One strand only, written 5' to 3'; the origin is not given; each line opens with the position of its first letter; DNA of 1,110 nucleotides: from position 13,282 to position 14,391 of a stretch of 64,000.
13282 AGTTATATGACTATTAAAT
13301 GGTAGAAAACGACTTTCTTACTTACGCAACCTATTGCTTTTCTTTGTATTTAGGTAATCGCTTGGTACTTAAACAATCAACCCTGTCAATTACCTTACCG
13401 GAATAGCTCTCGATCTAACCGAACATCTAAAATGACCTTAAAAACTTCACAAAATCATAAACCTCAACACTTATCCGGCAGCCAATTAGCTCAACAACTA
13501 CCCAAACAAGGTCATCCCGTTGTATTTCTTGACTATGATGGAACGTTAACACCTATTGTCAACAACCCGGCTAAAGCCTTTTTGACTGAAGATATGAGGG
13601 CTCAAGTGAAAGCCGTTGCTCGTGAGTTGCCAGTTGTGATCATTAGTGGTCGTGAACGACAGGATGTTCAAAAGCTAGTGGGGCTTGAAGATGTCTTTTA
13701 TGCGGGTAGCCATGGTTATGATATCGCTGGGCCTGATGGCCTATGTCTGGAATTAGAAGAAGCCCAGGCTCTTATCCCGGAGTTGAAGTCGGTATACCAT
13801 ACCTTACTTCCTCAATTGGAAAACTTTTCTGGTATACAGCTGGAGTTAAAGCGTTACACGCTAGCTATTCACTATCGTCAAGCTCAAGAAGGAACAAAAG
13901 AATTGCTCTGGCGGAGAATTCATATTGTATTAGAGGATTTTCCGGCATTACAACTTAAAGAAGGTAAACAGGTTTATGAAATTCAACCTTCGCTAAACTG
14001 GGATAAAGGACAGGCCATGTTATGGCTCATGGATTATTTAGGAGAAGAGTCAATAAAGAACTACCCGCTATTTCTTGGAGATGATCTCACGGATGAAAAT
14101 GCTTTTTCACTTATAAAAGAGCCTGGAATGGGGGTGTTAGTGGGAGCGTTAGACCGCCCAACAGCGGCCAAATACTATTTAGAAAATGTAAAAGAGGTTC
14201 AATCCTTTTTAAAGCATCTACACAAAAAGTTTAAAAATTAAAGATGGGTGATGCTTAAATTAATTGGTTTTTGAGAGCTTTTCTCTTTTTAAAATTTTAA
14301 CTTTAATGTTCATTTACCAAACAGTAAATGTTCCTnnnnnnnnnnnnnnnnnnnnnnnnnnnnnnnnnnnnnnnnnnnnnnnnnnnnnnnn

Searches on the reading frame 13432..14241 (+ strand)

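Call 59: search_protein_families(library=pfam, proteins=[window:13432-14241:+], max_evalue=0.001)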
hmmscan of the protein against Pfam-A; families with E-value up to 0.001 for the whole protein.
window:13432-14241:+ (269 aa): 1 family
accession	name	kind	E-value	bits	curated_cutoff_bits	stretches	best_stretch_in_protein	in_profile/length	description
PF02358.22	Trehalose_PPase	-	2.6e-47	161.3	27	1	32-252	1-233/235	Trehalose-phosphatase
